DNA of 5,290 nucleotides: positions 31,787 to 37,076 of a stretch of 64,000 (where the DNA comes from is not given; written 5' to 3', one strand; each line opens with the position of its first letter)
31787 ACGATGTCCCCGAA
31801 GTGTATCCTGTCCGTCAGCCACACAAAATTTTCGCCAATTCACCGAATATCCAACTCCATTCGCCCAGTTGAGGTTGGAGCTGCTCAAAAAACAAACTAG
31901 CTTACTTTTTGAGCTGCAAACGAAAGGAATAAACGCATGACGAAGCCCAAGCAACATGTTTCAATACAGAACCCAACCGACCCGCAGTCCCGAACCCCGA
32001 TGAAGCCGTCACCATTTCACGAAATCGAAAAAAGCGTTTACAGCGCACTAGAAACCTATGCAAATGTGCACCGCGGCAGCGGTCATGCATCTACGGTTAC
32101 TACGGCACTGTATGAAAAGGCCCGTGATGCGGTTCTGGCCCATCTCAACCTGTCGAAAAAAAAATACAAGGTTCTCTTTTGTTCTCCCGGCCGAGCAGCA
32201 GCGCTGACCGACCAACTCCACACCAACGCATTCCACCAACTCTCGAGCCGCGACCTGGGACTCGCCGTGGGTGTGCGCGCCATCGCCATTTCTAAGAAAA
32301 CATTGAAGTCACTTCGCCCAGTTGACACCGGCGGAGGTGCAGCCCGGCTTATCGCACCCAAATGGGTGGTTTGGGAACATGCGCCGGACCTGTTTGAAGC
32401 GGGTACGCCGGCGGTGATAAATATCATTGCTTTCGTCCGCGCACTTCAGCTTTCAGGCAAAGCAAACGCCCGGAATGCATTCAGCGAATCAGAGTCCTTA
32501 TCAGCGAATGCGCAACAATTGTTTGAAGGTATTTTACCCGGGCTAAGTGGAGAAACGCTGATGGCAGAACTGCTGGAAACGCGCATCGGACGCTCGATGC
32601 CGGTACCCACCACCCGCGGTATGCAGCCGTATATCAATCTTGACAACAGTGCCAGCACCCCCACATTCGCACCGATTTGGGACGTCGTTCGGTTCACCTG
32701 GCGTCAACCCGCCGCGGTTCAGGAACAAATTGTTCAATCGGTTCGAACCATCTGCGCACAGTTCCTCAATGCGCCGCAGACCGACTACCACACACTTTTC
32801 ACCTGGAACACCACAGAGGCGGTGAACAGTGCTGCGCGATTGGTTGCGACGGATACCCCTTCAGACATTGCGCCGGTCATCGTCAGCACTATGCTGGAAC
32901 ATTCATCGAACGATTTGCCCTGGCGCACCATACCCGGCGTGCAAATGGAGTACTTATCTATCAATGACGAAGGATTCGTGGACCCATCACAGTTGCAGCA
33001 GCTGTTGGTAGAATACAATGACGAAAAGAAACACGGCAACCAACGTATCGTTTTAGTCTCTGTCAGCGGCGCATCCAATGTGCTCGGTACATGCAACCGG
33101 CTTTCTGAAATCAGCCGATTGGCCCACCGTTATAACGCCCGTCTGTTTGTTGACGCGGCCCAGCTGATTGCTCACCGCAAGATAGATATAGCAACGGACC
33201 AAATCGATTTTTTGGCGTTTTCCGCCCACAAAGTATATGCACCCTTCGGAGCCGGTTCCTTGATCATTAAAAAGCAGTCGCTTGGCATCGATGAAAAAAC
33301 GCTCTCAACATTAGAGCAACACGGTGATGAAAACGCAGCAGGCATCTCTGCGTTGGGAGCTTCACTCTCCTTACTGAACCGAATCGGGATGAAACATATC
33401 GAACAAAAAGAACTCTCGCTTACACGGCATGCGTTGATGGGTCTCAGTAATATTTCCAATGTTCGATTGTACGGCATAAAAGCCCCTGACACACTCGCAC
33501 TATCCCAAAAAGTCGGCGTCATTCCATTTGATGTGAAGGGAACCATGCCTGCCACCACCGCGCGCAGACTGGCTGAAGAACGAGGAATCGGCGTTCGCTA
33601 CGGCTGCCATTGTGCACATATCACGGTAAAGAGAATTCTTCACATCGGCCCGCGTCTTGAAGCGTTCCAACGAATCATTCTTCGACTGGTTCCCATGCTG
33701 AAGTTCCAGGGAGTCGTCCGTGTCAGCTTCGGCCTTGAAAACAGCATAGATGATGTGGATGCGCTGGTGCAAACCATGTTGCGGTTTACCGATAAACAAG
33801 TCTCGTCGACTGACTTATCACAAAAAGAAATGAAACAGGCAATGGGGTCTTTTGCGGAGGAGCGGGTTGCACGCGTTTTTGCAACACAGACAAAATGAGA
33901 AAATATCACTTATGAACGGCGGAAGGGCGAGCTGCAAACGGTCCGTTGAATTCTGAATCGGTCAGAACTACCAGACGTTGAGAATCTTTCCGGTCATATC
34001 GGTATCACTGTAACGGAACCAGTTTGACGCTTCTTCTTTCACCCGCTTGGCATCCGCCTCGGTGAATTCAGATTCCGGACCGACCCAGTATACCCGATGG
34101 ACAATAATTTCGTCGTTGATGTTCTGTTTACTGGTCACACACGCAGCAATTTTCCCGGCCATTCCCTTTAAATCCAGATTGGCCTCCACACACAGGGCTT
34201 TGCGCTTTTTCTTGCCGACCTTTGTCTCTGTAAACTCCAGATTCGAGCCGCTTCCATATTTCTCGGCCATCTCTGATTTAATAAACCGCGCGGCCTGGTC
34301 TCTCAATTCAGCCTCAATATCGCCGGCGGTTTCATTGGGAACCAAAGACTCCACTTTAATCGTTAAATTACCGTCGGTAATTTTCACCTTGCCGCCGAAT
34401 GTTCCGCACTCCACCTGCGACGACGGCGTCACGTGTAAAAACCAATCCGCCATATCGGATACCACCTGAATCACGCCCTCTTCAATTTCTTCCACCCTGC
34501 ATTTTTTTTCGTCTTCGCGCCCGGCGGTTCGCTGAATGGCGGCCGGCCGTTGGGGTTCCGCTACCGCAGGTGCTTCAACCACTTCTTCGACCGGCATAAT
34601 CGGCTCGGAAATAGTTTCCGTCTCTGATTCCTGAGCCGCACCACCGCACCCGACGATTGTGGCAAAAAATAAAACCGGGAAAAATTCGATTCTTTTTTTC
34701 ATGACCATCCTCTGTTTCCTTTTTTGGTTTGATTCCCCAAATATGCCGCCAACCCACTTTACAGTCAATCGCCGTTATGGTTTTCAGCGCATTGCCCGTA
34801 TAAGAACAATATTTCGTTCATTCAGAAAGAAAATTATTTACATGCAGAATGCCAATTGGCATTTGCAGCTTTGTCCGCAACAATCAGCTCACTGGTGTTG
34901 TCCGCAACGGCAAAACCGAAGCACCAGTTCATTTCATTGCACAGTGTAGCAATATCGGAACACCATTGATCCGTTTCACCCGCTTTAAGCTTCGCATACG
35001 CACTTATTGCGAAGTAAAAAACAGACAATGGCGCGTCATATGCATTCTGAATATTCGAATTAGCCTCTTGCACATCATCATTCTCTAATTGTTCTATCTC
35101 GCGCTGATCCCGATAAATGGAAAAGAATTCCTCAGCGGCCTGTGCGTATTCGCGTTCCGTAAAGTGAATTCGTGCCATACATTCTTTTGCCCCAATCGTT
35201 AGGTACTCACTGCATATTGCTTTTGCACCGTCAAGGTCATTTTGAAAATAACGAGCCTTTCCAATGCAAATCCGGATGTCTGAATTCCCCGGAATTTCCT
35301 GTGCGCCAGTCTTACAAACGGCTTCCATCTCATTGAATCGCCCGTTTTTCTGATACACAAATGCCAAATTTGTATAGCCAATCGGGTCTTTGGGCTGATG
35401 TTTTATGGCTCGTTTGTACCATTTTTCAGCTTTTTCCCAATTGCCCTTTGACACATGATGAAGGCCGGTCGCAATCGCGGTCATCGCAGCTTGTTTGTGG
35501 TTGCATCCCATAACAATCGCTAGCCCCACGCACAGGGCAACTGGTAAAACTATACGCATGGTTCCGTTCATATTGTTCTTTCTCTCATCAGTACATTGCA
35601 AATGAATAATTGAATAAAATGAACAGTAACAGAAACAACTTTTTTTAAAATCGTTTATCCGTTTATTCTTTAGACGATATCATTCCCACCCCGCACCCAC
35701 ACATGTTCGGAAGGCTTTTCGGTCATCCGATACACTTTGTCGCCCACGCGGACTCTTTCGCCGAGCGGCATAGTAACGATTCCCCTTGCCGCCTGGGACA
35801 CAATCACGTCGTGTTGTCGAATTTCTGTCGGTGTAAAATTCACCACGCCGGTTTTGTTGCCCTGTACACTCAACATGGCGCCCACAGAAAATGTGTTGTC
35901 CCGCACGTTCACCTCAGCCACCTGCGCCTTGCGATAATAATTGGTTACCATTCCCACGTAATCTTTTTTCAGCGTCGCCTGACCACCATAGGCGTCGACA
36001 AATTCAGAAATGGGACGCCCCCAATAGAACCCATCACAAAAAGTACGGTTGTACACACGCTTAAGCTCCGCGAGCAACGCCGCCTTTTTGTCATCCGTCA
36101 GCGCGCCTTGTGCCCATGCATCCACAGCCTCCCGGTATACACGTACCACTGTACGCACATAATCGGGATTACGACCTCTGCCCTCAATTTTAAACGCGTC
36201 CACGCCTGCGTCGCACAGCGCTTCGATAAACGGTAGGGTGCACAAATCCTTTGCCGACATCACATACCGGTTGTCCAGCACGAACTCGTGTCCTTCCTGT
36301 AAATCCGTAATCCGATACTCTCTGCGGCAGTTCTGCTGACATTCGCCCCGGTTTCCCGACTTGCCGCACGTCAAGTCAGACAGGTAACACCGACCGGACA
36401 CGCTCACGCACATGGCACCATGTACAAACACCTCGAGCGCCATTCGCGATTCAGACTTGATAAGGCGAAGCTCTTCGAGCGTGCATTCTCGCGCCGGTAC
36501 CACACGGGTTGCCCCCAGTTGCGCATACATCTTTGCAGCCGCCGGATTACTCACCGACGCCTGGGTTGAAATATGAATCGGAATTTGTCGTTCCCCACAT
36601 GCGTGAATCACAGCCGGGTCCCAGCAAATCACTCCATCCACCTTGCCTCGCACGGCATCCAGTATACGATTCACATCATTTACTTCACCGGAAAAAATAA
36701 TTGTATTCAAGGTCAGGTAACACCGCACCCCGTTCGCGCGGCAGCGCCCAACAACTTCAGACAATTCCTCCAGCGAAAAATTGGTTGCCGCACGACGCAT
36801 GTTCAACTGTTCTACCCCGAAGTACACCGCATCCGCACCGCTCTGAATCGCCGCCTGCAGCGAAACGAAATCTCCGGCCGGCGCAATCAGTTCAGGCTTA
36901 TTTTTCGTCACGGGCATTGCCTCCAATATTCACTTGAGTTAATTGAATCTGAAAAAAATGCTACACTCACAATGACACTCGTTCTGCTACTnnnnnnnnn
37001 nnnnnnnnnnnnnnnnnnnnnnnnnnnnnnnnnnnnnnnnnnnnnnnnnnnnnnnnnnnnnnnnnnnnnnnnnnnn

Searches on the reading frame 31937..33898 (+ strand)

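Call 82: search_protein_families(library=pfam, proteins=[window:31937-33898:+], max_evalue=0.00001)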
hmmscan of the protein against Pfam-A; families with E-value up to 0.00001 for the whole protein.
window:31937-33898:+ (653 aa): 1 family
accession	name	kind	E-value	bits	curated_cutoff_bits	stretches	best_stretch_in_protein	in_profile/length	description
PF00266.25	Aminotran_5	-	5.6e-74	249.8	21.5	2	262-610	41-371/371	Aminotransferase class-V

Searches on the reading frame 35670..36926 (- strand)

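Call 83: search_protein_families(library=pfam, proteins=[window:35670-36926:-], max_evalue=0.00001)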
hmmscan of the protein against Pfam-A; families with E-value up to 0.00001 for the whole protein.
window:35670-36926:- (418 aa): 1 family
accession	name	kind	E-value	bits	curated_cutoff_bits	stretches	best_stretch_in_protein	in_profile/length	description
PF01136.24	Peptidase_U32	-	3.9e-74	249.3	22.4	1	93-305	13-231/233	Peptidase family U32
